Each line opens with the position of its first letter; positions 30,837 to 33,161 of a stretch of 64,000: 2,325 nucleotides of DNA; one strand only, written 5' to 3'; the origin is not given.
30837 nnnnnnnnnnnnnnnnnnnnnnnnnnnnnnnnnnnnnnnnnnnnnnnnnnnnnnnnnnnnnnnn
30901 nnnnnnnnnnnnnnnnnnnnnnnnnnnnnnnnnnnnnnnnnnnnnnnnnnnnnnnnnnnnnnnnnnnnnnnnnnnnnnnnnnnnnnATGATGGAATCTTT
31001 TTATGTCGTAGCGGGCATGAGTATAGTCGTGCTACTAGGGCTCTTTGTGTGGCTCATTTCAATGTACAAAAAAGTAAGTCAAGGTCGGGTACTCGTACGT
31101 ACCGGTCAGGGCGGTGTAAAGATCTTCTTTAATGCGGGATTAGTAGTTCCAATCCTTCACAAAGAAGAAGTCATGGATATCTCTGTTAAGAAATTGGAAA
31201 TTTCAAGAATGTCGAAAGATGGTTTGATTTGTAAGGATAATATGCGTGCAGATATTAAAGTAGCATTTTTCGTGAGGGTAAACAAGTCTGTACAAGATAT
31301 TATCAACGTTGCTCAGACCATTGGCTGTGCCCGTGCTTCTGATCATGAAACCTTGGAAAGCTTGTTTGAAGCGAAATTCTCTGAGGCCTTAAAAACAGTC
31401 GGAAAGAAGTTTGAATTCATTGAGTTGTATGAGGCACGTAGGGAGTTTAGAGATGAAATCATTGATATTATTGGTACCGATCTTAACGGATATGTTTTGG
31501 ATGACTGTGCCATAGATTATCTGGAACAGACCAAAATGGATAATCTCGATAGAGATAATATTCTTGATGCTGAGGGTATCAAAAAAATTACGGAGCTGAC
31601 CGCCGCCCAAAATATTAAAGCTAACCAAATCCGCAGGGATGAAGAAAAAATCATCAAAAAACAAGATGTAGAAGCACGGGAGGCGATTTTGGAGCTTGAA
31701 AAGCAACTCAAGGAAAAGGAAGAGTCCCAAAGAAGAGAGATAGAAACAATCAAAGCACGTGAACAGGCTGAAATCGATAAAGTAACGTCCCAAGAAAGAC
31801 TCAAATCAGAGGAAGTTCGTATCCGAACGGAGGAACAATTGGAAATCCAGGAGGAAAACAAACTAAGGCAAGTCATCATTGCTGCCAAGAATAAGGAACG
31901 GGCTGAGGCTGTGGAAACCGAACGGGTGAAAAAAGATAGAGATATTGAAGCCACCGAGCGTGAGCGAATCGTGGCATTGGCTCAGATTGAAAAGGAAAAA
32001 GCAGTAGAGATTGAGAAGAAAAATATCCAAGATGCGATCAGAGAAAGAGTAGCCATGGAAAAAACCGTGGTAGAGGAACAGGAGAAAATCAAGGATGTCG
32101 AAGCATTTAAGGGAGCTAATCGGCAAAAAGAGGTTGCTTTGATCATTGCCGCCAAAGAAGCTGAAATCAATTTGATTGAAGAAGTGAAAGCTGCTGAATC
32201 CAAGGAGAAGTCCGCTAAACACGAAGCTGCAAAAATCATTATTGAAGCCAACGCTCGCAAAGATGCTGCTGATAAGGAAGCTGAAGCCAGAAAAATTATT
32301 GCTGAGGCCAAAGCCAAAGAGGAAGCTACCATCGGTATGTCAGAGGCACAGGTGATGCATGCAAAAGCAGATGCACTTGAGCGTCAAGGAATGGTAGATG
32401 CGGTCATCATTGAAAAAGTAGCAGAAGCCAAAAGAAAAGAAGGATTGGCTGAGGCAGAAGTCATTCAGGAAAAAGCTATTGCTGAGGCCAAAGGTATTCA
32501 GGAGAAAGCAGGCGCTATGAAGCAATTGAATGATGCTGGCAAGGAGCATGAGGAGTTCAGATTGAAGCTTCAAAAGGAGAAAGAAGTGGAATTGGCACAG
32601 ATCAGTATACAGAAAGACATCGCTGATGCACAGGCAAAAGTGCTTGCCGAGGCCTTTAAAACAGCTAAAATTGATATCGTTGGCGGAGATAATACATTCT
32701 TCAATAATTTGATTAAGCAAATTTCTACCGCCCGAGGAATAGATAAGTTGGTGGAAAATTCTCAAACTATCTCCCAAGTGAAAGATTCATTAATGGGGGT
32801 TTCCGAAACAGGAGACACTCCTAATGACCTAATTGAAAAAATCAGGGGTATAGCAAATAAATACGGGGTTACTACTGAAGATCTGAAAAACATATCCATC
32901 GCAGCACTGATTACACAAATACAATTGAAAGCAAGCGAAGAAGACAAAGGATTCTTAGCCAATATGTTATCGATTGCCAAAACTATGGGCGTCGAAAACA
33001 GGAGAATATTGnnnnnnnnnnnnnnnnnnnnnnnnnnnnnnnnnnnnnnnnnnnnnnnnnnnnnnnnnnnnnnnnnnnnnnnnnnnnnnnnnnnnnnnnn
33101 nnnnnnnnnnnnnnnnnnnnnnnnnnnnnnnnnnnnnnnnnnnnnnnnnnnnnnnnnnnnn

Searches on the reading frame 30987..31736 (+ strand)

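Call 22: search_protein_families(library=pfam, proteins=[window:30987-31736:+], max_evalue=5)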
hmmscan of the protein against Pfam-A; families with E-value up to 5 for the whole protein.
window:30987-31736:+ (250 aa): 3 families
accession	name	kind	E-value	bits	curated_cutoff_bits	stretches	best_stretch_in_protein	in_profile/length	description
PF01145.31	Band_7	-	2.2e-12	47.8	23.6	1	29-230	2-171/176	SPFH domain / Band 7 family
PF20077.4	CcmD_alt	-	0.083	13.4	23.5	1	5-31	32-58/61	CcmD family protein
PF07946.19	CCDC47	-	4.8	6.7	27.7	0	202-249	255-302/326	PAT complex subunit CCDC47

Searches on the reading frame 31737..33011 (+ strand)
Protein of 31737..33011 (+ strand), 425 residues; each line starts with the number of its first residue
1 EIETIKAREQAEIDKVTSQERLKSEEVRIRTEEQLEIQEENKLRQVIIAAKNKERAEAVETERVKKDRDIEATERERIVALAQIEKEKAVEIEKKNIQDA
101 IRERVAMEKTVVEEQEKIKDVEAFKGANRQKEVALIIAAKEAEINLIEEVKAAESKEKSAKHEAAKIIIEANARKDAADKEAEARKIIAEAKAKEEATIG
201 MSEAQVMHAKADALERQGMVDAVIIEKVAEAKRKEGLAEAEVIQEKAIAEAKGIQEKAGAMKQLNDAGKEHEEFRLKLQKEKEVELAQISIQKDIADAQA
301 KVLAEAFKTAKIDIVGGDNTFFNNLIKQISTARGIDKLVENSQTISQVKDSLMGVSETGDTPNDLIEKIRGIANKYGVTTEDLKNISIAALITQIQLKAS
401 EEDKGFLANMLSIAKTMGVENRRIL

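Call 22: search_protein_families(library=pfam, proteins=[window:31737-33011:+], max_evalue=5)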
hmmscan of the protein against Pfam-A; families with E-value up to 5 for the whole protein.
window:31737-33011:+ (425 aa): 1 family
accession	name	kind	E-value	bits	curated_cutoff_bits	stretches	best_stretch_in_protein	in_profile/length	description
PF15170.11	CaM-KIIN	-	0.94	10.1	27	1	73-103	40-70/79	Calcium/calmodulin-dependent protein kinase II inhibitor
